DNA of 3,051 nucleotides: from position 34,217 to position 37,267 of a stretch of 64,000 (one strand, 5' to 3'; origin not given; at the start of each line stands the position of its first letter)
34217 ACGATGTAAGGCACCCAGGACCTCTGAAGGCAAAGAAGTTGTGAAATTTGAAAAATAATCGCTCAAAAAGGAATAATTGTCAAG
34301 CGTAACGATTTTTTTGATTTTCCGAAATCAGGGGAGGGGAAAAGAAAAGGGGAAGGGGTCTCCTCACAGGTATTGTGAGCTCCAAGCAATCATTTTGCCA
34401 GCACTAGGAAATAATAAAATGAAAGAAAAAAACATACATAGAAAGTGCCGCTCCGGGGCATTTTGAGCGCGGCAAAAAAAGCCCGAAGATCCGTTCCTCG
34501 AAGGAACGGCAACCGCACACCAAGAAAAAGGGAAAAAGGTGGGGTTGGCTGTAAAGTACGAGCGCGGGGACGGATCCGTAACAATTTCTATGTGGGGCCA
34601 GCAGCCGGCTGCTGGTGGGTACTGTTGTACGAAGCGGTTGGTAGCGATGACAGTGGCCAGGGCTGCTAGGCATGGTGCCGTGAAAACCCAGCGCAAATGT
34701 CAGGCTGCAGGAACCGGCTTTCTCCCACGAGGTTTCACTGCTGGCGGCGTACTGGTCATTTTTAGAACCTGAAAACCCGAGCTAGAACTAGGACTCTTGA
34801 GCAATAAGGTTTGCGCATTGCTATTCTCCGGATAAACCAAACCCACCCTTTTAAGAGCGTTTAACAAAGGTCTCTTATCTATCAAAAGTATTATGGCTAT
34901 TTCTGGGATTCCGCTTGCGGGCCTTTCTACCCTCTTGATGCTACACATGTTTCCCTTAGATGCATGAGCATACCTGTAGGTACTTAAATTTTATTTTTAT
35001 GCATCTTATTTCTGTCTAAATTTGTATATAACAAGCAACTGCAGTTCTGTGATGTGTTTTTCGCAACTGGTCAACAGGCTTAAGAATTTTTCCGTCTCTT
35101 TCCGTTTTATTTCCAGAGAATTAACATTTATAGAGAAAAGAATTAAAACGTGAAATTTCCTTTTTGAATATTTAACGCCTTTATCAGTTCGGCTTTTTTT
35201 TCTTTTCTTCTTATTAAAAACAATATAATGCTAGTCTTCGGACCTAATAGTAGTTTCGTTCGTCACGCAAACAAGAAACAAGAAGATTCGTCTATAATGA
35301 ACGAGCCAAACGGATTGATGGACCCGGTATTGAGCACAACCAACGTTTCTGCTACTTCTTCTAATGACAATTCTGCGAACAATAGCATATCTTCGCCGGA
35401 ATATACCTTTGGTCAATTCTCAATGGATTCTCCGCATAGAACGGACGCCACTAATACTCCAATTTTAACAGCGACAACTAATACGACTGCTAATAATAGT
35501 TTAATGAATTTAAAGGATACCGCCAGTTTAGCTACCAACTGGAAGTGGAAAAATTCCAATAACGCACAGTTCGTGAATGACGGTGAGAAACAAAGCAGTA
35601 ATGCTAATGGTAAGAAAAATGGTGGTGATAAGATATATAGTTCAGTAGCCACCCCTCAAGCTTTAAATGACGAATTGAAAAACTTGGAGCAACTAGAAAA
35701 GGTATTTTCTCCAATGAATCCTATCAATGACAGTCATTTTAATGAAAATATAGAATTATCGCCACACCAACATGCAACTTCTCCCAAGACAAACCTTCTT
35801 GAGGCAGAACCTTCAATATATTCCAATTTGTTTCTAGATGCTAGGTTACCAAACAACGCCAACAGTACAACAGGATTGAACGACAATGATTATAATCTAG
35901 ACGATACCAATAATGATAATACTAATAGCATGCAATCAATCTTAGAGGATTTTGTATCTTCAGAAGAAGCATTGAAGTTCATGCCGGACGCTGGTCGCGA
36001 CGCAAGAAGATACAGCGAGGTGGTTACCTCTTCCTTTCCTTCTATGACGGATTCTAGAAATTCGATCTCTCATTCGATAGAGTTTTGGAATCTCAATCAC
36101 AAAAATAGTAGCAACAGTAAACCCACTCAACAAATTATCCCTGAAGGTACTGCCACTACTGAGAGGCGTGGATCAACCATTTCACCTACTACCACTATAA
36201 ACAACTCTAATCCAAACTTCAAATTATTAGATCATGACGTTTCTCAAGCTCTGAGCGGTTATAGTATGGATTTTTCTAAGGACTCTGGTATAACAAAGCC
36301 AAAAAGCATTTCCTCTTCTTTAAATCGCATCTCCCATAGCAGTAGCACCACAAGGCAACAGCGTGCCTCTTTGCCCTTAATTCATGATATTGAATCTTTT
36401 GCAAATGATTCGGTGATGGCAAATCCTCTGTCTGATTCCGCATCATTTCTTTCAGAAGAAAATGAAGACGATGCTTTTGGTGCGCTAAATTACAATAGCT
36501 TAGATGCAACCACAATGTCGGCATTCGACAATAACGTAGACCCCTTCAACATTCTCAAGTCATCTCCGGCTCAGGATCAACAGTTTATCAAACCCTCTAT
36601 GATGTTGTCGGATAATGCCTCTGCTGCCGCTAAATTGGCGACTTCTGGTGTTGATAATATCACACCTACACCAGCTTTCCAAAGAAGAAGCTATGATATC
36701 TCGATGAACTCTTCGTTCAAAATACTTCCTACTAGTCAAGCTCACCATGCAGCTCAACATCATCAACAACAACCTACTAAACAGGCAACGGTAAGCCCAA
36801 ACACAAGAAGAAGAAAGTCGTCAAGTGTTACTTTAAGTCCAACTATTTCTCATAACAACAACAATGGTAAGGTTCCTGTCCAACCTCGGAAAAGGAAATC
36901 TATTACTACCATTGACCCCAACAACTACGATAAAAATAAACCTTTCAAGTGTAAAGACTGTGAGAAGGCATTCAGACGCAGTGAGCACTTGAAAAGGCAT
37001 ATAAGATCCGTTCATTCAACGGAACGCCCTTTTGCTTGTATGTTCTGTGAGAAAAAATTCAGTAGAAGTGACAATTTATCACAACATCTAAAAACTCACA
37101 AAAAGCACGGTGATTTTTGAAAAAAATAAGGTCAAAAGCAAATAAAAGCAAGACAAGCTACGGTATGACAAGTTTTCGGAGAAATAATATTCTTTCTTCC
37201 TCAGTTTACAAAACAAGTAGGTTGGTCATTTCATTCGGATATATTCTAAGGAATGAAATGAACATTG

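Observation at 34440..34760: GC-rich, palindrome-dense island upstream of MSN4, atypical for yeast intergenic DNA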

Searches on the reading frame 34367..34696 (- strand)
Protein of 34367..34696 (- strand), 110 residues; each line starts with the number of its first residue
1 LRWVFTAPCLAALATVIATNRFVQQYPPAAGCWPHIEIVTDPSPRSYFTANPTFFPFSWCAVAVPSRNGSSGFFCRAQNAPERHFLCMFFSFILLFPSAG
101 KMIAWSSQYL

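Call 45: search_protein_families(library=pfam, proteins=[window:34367-34696:-, window:34407-34673:-], max_evalue=1)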
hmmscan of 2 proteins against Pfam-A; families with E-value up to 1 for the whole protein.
window:34367-34696:- (110 aa): 0 families

window:34407-34673:- (89 aa): 0 families

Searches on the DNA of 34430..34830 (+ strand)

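Call 51: search_dna_similar(query=window:34430-34830:+, collection=plasmids, mode=distant, max_evalue=0.01, max_rows=5)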
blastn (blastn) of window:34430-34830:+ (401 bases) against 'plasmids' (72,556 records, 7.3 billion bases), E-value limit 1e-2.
No match.

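Call 52: search_dna_similar(query=window:34430-34830:+, collection=ecoli_genomes, mode=distant, max_evalue=0.01, max_rows=5)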
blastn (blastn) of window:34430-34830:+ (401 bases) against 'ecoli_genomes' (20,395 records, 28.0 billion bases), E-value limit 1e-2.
No match.

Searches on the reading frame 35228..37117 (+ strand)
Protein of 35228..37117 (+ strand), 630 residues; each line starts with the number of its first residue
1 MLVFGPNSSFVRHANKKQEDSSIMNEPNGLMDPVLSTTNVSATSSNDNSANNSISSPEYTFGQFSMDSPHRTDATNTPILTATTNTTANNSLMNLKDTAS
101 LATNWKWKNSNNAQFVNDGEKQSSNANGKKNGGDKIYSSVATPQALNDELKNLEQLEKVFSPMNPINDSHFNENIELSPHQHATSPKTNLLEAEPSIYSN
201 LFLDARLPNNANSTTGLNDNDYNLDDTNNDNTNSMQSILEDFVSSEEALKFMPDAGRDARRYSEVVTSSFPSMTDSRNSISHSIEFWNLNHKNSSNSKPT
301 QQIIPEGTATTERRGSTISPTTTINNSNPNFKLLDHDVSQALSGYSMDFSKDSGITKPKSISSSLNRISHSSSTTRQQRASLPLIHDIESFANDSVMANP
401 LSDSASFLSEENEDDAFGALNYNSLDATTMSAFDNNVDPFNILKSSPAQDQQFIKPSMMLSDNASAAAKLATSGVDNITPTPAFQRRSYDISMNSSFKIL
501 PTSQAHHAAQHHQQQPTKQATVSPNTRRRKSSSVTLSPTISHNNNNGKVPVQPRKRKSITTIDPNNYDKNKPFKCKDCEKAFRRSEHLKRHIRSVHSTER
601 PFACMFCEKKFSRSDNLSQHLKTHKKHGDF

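Call 7: find_homologous_proteins(query=window:35228-37117:+, max_evalue=1e-20)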
Query window:35228-37117:+ (630 aa): 17 proteins with E <= 1e-20 among 8000 candidates.
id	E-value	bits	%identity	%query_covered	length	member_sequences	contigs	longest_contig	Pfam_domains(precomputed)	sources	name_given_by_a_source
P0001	0.0e+0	1364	99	100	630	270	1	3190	PF02892.22,PF13465.13,PF00096.33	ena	-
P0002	0.0e+0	1257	90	100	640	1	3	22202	PF02892.22,PF13894.13,PF13465.13,PF00096.33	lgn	-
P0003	0.0e+0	1124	83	100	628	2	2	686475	PF02892.22,PF13894.13,PF13465.13,PF00096.33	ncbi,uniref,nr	ncbi:stress-responsive transcriptional activator MSN4 SKDI_11G1500 [Saccharomyces kudriavzevii IFO 1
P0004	0.0e+0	1086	77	100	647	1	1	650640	PF02892.22,PF13894.13,PF13465.13,PF00096.33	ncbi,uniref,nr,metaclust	ncbi:msn4p [Saccharomyces arboricola H-6]|uniref:Msn4p n=1 Tax=Saccharomyces arboricola (strain H-6 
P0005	0.0e+0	1053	78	100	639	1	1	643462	PF13465.13,PF00096.33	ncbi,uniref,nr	ncbi:hypothetical protein SUVZ_11G1510 [Saccharomyces uvarum]|uniref:C2H2-type domain-containing pro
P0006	0.0e+0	1048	77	100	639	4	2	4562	PF13465.13,PF00096.33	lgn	-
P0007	0.0e+0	1015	75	100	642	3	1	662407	PF13465.13,PF00096.33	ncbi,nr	ncbi:hypothetical protein SEUBUCD646_0K01590 [Saccharomyces eubayanus]|nr:hypothetical protein SEUBU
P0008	1.9e-204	699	81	63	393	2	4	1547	PF02892.22,PF13465.13,PF00096.33,PF12171.15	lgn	-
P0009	8.0e-193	661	85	58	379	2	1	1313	PF02892.22,PF13894.13,PF13465.13,PF00096.33,PF12171.15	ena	-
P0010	4.2e-54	203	40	59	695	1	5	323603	PF02892.22,PF13894.13,PF13465.13,PF00096.33,PF12171.15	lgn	-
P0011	9.1e-52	195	38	59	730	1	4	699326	PF13894.13,PF13465.13,PF00096.33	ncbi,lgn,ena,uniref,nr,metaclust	ncbi:hypothetical protein NCAS_0H03080 [Naumovozyma castellii]|uniref:pH-response transcription fact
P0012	9.5e-35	139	32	83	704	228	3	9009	PF13894.13,PF13465.13,PF00096.33,PF12171.15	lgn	-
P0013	1.8e-33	135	44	29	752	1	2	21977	PF13894.13,PF13465.13,PF00096.33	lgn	-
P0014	4.4e-32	130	44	32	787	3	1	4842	PF13894.13,PF13465.13,PF00096.33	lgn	-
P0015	5.9e-32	130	34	63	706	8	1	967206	PF13894.13,PF13465.13,PF00096.33,PF12171.15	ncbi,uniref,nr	ncbi:hypothetical protein SUVZ_13G1760 [Saccharomyces uvarum]|uniref:C2H2-type domain-containing pro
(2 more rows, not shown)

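Call 9: find_encoding_contigs(protein=P0002, flank=5000, max_places=2)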
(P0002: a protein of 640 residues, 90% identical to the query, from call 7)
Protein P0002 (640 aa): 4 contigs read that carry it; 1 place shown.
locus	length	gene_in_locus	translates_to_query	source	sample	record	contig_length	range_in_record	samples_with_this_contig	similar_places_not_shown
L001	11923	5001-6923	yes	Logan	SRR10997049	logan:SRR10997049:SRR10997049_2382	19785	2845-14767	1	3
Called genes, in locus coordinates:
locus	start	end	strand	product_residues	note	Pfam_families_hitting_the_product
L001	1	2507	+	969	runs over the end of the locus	PF01544:CorA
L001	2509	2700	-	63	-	-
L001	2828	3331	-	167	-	-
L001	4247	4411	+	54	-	-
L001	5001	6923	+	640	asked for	PF02892:zf-BED (faint), PF00096:zf-C2H2 (weak), PF13465:zf-H2C2_2 (weak), PF13894:zf-C2H2_4 (faint)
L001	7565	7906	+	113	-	PF17324:BLI1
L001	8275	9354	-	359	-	PF01116:F_bP_aldolase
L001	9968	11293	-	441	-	PF08783:DWNN, PF13696:zf-CCHC_2 (weak)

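Call 10: find_encoding_contigs(protein=P0003, flank=5000, max_places=1)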
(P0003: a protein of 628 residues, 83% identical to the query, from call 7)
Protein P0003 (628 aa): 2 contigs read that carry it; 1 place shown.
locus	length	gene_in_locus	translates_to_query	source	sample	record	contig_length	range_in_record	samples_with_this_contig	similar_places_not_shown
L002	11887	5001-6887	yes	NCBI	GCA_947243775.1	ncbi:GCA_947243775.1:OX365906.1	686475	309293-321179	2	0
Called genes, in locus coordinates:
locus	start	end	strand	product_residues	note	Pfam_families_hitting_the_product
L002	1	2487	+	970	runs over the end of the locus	PF01544:CorA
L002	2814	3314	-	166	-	-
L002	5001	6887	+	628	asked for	PF13894:zf-C2H2_4 (faint), PF02892:zf-BED (faint), PF00096:zf-C2H2 (weak), PF13465:zf-H2C2_2 (weak)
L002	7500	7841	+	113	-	PF17324:BLI1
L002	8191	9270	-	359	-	PF01116:F_bP_aldolase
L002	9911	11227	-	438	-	PF08783:DWNN, PF13696:zf-CCHC_2 (weak)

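Call 11: find_encoding_contigs(protein=P0004, flank=5000, max_places=1)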
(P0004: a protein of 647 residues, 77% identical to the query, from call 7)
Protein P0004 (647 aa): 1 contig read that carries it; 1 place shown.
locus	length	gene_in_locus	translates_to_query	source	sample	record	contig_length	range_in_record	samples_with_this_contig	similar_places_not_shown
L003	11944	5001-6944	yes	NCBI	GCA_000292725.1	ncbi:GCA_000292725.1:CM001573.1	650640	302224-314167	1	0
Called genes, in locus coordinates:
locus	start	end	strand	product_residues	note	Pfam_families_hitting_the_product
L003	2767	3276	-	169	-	-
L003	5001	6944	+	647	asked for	PF13894:zf-C2H2_4 (faint), PF02892:zf-BED (faint), PF00096:zf-C2H2 (weak), PF13465:zf-H2C2_2 (weak)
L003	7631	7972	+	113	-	PF17324:BLI1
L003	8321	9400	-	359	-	PF01116:F_bP_aldolase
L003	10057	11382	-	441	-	PF08783:DWNN, PF13696:zf-CCHC_2 (weak)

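Call 12: find_encoding_contigs(protein=P0005, flank=5000, max_places=1)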
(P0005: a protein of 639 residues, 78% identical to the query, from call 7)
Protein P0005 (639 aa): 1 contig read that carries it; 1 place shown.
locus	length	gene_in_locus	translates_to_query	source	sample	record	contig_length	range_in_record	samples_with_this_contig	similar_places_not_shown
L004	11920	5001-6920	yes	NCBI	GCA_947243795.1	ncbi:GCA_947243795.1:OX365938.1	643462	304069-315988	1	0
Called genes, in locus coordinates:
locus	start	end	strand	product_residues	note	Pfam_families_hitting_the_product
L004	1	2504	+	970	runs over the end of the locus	PF01544:CorA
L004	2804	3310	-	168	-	-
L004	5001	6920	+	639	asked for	PF00096:zf-C2H2 (weak), PF13465:zf-H2C2_2 (weak)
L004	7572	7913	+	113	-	PF17324:BLI1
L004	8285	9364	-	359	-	PF01116:F_bP_aldolase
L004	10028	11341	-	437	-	PF08783:DWNN, PF13696:zf-CCHC_2 (weak)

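Call 13: find_encoding_contigs(protein=P0007, flank=5000, max_places=1)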
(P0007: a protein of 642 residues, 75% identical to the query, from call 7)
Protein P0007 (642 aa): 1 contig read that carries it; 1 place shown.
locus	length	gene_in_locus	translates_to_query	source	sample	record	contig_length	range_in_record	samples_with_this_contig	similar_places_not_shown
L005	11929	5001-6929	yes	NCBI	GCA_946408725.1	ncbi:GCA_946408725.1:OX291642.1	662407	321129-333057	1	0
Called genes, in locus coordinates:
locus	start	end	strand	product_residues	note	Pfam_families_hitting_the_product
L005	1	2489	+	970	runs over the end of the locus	PF01544:CorA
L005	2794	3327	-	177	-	-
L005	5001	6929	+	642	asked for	PF00096:zf-C2H2 (weak), PF13465:zf-H2C2_2 (weak)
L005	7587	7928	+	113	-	PF17324:BLI1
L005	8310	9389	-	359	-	PF01116:F_bP_aldolase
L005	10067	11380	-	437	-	PF08783:DWNN, PF13696:zf-CCHC_2 (weak)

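Call 28: find_encoding_contigs(protein=P0012, flank=4000, max_places=1)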
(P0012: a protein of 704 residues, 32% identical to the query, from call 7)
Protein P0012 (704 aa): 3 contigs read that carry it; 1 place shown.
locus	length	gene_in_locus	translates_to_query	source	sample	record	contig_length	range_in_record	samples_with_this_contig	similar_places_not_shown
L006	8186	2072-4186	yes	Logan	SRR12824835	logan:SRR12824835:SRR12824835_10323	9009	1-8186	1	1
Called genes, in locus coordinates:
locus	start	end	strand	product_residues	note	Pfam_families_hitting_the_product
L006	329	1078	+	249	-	PF00403:HMA, PF00080:Sod_Cu (weak)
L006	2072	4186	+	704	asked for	PF12171:zf-C2H2_jaz (faint), PF13894:zf-C2H2_4 (faint), PF00096:zf-C2H2 (weak), PF13465:zf-H2C2_2 (weak)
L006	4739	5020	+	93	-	-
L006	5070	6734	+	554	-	PF00581:Rhodanese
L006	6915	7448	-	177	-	PF10502:Peptidase_S26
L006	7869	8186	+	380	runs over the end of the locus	?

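Call 36: find_encoding_contigs(protein=P0011, flank=4000, max_places=1)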
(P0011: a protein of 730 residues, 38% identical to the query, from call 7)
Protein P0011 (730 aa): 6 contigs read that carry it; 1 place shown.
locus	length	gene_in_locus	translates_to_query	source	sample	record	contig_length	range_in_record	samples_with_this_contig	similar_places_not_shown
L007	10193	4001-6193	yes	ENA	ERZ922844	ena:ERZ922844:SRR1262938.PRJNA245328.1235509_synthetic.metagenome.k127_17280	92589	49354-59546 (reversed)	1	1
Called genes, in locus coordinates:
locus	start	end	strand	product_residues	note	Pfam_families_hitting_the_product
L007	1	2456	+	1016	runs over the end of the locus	PF01544:CorA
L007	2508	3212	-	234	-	-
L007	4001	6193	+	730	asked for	PF00096:zf-C2H2 (faint), PF13894:zf-C2H2_4 (faint), PF13465:zf-H2C2_2 (weak)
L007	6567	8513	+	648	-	PF00069:Pkinase, PF07714:PK_Tyr_Ser-Thr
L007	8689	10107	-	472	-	PF00022:Actin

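Call 37: find_encoding_contigs(protein=P0010, flank=4000, max_places=1)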
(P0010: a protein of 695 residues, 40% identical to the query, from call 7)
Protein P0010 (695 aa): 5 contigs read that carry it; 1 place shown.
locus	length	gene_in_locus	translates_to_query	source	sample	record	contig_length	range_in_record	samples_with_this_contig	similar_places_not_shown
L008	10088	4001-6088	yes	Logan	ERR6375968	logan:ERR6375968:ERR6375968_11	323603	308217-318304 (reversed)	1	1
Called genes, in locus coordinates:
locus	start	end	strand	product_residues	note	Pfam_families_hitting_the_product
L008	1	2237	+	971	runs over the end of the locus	PF01544:CorA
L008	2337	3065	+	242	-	PF00403:HMA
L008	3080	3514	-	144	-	-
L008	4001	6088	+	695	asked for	PF00096:zf-C2H2 (weak), PF02892:zf-BED (faint), PF12171:zf-C2H2_jaz (faint), PF13465:zf-H2C2_2 (weak), PF13894:zf-C2H2_4 (faint)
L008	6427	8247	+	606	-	PF00069:Pkinase, PF07714:PK_Tyr_Ser-Thr, PF14531:Kinase-like (weak)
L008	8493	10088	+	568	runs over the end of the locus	PF00581:Rhodanese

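Call 38: find_encoding_contigs(protein=P0015, flank=4000, max_places=1)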
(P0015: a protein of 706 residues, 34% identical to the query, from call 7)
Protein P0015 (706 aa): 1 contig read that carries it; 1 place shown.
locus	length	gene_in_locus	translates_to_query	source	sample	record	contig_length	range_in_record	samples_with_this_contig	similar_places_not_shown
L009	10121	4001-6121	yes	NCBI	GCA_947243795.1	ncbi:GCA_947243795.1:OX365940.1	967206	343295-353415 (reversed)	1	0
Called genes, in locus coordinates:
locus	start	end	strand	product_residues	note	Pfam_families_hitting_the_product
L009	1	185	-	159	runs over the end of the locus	PF05529:Bap31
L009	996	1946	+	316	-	PF02229:PC4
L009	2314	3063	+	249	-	PF00403:HMA, PF00080:Sod_Cu (weak)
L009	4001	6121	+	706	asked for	PF12171:zf-C2H2_jaz (faint), PF13894:zf-C2H2_4 (faint), PF00096:zf-C2H2 (weak), PF13465:zf-H2C2_2 (weak)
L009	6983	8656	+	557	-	PF00581:Rhodanese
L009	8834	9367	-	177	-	PF10502:Peptidase_S26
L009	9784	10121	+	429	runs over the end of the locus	PF13593:SBF_like, PF01758:SBF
